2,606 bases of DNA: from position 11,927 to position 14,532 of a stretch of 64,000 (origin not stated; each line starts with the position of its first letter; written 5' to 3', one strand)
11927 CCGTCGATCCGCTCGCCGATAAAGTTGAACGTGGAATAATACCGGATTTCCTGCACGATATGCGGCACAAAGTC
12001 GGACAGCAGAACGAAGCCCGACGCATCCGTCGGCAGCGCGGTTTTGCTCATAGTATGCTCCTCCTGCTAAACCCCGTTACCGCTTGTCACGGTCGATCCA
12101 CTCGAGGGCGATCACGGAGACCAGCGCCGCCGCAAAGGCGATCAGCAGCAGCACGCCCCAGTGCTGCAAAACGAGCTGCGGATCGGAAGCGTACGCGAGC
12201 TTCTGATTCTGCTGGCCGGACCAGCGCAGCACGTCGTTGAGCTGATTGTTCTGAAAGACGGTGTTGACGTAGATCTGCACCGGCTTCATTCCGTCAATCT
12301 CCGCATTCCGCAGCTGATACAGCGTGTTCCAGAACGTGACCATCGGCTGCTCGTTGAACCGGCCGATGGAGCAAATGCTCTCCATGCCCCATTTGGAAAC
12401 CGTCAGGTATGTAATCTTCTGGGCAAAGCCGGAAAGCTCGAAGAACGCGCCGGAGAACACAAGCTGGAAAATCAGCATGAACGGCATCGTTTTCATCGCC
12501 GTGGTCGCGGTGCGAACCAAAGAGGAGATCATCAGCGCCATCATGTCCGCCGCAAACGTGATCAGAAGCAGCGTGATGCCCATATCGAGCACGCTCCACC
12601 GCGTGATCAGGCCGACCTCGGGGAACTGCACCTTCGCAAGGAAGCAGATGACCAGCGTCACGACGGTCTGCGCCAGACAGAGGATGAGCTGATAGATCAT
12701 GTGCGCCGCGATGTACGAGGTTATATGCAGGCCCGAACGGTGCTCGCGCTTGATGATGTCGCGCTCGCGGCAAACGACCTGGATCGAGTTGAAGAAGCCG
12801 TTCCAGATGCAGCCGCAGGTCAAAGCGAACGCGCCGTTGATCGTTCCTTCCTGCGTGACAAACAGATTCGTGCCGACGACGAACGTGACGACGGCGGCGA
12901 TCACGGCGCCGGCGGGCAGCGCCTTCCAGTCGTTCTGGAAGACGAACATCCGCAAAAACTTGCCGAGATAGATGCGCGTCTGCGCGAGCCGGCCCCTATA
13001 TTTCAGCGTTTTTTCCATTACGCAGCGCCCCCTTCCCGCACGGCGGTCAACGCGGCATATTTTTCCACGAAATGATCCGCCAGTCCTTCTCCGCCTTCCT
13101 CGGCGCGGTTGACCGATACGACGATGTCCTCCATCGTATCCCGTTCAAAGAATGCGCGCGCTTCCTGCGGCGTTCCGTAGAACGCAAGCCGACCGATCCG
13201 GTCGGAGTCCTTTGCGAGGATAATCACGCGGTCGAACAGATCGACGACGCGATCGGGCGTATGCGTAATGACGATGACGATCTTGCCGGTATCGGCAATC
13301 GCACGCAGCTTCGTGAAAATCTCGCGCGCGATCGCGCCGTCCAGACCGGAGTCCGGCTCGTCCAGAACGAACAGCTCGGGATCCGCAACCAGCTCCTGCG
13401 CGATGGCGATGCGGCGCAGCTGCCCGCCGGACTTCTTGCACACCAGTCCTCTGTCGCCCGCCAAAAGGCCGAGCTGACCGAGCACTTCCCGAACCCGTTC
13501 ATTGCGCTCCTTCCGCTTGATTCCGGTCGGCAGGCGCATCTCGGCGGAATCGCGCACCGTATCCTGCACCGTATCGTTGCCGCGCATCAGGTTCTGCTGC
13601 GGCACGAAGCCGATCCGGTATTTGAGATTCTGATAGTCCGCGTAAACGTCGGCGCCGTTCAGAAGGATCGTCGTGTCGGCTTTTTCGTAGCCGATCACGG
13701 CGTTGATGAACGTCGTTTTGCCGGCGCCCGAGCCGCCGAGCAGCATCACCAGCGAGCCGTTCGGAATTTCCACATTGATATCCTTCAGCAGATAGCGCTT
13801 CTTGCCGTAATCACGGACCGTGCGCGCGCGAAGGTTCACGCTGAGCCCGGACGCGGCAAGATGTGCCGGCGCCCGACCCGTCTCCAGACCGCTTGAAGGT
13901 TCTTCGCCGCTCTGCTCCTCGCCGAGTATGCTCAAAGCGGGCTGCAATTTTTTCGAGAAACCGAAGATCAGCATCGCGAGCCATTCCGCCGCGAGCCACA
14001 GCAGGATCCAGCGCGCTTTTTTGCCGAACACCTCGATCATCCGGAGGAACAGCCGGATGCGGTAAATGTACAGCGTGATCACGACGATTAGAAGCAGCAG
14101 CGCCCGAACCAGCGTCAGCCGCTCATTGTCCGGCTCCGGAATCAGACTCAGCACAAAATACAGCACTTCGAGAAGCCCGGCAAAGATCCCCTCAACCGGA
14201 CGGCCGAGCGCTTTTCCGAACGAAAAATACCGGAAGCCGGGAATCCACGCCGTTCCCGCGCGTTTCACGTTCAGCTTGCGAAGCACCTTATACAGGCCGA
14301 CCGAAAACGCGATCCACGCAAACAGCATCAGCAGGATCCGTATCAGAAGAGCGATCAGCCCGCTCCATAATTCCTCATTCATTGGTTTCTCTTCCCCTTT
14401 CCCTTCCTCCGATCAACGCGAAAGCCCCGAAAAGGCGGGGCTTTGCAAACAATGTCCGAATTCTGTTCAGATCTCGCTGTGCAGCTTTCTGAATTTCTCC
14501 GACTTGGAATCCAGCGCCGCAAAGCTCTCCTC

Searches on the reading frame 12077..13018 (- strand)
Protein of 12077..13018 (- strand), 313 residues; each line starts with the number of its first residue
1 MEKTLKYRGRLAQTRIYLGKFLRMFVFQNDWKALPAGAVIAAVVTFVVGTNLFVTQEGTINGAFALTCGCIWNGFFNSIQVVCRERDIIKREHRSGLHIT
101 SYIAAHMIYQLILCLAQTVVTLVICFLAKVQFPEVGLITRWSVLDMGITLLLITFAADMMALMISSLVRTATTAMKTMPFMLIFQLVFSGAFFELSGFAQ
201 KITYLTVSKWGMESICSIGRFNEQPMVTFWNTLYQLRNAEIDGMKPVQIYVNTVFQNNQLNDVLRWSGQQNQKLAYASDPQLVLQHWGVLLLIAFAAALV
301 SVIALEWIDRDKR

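Call 35: search_protein_families(library=pfam, proteins=[window:12077-13018:-], max_evalue=0.001)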
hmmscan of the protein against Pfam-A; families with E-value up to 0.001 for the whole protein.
window:12077-13018:- (313 aa): 2 families
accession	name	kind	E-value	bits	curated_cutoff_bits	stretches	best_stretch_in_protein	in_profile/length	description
PF01061.29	ABC2_membrane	-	1.7e-17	64.1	26.9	1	29-217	16-208/211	ABC-2 type transporter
PF12698.13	ABC2_membrane_3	-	4.6e-10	39.5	31.6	1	65-302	167-346/347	ABC-2 family transporter protein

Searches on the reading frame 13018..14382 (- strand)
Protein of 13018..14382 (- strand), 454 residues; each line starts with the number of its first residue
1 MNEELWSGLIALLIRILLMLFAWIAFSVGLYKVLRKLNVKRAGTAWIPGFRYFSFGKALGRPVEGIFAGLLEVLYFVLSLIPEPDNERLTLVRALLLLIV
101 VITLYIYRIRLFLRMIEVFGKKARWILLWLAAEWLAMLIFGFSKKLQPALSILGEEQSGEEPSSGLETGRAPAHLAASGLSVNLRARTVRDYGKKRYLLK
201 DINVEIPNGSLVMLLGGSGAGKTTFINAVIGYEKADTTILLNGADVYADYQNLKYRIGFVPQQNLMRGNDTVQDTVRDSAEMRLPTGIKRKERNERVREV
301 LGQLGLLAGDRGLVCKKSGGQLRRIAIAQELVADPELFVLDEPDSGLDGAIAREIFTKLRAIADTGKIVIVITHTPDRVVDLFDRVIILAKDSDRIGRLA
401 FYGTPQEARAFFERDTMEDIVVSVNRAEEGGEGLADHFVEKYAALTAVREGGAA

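Call 35: search_protein_families(library=pfam, proteins=[window:13018-14382:-], max_evalue=0.001)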
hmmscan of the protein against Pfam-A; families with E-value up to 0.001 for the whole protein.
window:13018-14382:- (454 aa): 3 families
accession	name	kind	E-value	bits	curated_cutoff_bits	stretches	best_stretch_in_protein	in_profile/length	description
PF00005.33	ABC_tran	-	6.6e-23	82.3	25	1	199-344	1-136/137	ABC transporter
PF13304.12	AAA_21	-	7.3e-06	26.7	27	0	327-375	248-299/304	AAA domain, putative AbiEii toxin, Type IV TA system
PF03193.22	RsgA_GTPase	-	0.00028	21.2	30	0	200-237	98-134/174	RsgA GTPase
